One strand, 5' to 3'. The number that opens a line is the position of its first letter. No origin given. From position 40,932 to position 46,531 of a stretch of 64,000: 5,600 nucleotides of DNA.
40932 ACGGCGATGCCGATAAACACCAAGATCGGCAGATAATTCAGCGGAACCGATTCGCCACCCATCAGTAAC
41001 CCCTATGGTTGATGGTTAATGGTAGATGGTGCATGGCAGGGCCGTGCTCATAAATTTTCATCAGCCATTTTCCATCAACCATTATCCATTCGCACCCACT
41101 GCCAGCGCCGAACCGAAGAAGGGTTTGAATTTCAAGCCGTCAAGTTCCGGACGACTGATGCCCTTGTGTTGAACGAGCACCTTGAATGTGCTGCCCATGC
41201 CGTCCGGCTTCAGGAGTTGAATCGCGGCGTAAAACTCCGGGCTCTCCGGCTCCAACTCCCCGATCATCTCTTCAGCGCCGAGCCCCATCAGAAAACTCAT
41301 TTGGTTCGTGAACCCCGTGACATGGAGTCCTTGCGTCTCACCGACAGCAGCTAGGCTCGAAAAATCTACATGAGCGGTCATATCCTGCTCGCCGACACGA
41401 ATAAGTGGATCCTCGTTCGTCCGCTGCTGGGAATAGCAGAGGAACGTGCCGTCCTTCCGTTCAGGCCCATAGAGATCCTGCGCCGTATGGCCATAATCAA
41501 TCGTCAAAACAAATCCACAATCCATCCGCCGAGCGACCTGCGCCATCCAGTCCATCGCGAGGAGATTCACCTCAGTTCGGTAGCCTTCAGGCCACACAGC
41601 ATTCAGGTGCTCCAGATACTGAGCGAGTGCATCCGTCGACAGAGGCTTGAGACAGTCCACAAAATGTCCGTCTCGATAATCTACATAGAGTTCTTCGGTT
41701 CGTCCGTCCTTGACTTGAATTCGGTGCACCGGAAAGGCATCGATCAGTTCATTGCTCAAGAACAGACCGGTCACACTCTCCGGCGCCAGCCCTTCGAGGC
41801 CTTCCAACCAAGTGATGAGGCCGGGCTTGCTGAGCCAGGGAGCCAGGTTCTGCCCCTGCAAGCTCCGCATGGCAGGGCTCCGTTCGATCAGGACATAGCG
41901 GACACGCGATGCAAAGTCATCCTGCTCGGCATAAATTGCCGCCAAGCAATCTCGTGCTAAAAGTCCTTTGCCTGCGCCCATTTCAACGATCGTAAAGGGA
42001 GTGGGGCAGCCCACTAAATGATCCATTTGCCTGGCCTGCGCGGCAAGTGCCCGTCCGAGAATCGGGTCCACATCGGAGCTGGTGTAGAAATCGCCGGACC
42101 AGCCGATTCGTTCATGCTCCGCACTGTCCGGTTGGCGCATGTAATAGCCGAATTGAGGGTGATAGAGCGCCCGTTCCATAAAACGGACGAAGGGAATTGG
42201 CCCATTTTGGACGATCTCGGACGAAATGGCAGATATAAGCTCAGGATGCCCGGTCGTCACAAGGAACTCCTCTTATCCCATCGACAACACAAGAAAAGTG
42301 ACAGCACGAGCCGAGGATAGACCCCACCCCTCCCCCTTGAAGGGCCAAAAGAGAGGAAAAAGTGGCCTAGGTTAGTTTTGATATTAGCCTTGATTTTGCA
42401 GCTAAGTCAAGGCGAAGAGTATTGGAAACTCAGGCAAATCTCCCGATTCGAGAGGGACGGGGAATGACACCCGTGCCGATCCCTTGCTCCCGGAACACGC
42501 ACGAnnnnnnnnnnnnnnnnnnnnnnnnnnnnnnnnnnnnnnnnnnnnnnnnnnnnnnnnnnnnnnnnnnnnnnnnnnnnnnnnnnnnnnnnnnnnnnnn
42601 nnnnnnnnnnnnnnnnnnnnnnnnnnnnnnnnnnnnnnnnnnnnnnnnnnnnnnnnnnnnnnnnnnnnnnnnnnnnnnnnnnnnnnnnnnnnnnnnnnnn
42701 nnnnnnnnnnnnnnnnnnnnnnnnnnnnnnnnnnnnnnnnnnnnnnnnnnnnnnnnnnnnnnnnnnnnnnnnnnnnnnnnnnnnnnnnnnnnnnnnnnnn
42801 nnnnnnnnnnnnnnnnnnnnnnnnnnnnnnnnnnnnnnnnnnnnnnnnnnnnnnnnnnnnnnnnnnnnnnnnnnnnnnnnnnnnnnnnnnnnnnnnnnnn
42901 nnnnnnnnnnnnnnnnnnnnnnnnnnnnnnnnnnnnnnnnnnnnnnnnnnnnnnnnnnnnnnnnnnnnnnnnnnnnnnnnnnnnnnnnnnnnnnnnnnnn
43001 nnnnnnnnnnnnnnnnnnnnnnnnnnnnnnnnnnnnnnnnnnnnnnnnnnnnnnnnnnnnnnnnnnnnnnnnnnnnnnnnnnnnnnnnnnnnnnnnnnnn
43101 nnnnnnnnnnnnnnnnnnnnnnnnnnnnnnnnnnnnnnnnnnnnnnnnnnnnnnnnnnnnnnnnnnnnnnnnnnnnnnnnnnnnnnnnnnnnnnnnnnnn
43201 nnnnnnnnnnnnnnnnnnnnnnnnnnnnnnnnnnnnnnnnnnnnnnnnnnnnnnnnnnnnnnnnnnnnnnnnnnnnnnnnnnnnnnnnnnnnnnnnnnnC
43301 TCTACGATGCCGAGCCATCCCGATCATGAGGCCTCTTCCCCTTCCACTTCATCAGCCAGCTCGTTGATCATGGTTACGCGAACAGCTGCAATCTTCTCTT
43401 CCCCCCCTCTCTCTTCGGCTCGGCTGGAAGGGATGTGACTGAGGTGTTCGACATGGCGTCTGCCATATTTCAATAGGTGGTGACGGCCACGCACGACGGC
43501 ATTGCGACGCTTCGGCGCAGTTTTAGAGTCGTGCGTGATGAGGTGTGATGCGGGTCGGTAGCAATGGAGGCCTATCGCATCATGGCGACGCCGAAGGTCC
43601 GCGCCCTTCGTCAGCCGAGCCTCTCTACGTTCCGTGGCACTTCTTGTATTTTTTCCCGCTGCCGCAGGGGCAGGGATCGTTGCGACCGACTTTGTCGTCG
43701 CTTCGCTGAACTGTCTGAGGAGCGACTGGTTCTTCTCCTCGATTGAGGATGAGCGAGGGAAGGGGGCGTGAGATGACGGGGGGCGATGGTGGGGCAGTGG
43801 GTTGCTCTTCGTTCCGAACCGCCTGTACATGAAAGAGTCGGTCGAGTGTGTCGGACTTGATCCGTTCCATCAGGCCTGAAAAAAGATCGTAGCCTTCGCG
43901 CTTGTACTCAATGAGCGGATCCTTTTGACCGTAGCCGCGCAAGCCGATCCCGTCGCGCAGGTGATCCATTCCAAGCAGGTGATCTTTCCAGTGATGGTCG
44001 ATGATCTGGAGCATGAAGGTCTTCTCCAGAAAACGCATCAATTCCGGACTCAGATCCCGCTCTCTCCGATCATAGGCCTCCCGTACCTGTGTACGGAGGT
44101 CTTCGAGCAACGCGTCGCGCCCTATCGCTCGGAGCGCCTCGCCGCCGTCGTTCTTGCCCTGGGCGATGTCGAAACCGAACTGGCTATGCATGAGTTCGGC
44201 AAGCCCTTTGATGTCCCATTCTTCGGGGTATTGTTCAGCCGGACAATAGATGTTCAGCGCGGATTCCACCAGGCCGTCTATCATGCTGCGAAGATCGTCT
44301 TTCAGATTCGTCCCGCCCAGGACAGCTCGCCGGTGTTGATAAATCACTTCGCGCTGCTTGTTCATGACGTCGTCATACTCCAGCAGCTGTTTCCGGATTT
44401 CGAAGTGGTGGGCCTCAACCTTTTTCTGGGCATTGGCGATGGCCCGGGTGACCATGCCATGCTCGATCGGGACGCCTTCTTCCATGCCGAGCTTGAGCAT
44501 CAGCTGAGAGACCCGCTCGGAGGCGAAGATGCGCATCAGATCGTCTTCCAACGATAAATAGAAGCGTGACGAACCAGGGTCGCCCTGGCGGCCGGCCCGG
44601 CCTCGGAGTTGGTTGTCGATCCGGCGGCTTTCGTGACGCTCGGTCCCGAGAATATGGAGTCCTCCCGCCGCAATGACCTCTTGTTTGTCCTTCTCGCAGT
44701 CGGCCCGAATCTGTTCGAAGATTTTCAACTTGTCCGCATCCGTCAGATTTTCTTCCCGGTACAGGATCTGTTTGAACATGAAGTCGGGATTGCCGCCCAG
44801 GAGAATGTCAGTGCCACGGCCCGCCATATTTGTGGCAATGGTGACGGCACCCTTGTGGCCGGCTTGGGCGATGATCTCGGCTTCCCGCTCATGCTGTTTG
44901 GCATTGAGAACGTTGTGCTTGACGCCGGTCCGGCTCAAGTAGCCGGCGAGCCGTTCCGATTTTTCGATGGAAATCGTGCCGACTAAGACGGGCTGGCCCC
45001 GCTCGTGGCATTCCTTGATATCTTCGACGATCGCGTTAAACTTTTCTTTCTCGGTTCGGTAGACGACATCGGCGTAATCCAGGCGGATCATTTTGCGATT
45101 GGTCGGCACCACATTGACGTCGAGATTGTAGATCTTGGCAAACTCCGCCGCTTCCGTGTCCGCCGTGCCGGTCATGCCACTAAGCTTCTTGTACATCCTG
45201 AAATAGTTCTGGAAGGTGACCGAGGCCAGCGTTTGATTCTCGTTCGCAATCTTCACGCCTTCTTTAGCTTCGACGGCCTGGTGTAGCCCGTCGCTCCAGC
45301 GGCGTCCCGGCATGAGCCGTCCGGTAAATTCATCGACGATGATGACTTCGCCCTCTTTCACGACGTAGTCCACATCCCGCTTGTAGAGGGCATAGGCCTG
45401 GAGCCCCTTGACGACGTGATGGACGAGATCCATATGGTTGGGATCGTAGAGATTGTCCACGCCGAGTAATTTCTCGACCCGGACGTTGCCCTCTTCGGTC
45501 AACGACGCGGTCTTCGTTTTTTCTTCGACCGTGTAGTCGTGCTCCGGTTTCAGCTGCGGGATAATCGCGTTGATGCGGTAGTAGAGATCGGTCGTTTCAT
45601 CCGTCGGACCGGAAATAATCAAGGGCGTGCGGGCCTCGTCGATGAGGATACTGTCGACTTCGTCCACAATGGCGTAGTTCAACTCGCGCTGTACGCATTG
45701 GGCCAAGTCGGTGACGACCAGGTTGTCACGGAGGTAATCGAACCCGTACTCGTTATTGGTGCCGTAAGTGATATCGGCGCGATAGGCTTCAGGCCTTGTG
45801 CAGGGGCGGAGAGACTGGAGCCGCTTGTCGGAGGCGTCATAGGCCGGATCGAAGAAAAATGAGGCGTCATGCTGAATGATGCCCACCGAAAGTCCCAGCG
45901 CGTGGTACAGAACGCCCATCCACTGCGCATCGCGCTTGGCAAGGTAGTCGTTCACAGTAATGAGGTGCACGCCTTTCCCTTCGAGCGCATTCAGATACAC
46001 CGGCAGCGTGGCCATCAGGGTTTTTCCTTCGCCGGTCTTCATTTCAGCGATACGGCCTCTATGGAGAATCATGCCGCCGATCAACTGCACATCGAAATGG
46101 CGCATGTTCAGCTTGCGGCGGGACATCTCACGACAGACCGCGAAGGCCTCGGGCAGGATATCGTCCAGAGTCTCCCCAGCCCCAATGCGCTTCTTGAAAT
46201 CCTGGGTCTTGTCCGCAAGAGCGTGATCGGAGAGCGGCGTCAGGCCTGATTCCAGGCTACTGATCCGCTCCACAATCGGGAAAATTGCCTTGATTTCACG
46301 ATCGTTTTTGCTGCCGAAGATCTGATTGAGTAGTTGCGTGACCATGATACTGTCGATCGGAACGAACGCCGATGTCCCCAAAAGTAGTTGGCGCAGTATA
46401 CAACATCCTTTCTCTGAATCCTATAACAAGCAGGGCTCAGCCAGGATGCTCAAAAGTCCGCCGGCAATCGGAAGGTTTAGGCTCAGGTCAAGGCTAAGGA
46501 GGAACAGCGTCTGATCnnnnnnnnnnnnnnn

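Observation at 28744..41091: Periodic-arm hairpins (heptad arrays facing their complement) occupy most spacers of the nuo operon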

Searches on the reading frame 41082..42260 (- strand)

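Call 11: search_protein_families(library=ncbifam, proteins=[window:41082-42260:-], max_evalue=0.00001)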
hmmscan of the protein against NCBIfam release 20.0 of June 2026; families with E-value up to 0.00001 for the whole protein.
window:41082-42260:- (392 aa): 0 families

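Call 49: search_protein_families(library=pfam, proteins=[window:41082-42260:-], max_evalue=0.00001)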
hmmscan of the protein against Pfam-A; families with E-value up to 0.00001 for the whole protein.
window:41082-42260:- (392 aa): 1 family
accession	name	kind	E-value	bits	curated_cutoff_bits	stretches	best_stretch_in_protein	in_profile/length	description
PF02636.23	Methyltransf_28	-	2.5e-66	224.1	23.3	1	72-318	2-249/249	Putative S-adenosyl-L-methionine-dependent methyltransferase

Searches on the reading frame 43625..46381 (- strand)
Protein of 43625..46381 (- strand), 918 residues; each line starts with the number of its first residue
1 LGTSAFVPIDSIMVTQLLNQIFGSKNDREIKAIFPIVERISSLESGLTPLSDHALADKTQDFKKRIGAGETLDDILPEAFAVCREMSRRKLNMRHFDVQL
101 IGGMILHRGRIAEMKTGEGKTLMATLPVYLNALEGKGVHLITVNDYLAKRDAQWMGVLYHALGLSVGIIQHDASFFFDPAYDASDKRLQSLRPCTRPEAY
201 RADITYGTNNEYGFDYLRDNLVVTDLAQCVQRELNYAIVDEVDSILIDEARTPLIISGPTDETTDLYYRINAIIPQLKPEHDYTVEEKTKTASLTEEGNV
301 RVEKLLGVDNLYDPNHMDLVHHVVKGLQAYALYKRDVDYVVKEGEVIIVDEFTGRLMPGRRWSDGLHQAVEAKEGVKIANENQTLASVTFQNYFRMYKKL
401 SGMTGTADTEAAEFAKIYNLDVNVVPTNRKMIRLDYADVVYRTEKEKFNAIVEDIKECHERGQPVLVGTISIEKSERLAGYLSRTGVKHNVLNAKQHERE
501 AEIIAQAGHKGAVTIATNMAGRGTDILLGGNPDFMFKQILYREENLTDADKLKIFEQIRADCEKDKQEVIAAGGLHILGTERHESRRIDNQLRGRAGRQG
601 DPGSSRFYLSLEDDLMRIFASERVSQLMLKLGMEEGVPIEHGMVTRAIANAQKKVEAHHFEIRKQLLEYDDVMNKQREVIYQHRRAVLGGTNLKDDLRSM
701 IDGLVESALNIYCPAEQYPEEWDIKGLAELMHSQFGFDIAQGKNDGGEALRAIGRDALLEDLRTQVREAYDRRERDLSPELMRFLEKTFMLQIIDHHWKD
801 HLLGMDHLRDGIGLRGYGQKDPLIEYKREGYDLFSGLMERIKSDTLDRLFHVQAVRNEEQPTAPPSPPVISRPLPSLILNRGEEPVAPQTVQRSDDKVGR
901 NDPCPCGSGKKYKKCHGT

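Call 11: search_protein_families(library=ncbifam, proteins=[window:43625-46381:-], max_evalue=0.00001)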
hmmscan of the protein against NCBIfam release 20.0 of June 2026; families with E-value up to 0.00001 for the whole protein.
window:43625-46381:- (918 aa): 13 families
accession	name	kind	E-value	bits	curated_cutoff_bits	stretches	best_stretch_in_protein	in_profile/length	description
NF009538.1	PRK12904.1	equivalog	0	1256.7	814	1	18-853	2-812/814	preprotein translocase subunit SecA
TIGR00963.1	secA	equivalog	0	1120.3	800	1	40-841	1-787/787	preprotein translocase subunit SecA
NF006630.0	PRK09200.1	subfamily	1.6e-276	919.4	862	2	23-530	7-496/789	preprotein translocase subunit SecA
NF009536.0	PRK12901.1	equivalog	3.8e-275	916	1493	5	317-529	488-700/1118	preprotein translocase subunit SecA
TIGR04397.1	SecA2_Bac_anthr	exception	1.5e-274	912.9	1085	2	19-530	2-494/774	accessory Sec system translocase SecA2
TIGR03714.1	secA2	equivalog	2.8e-217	723.6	930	2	27-529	3-491/762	accessory Sec system translocase SecA2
NF012136.0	SecA2_Lm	equivalog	6.9e-186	619.6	1100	2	30-528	11-489/776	accessory Sec system translocase SecA2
TIGR04221.1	SecA2_Mycobac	equivalog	3.4e-183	610.9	725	3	19-531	6-494/762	accessory Sec system translocase SecA2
NF004088.0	PRK05590.1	equivalog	6e-11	43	140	1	891-917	138-164/166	hypothetical protein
NF007704.0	PRK10396.1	equivalog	2.4e-08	34.2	149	1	888-915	192-218/221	hypothetical protein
NF002592.0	PRK02250.1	equivalog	6e-08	33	158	1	894-917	144-167/167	hypothetical protein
TIGR04102.1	SWIM_PBPRA1643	hypoth_equivalog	6.3e-08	33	68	1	891-916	82-107/108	PBPRA1643 family SWIM/SEC-C metal-binding motif protein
NF002449.0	PRK01617.1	equivalog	3.3e-07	30.8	141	1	896-917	132-153/154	hypothetical protein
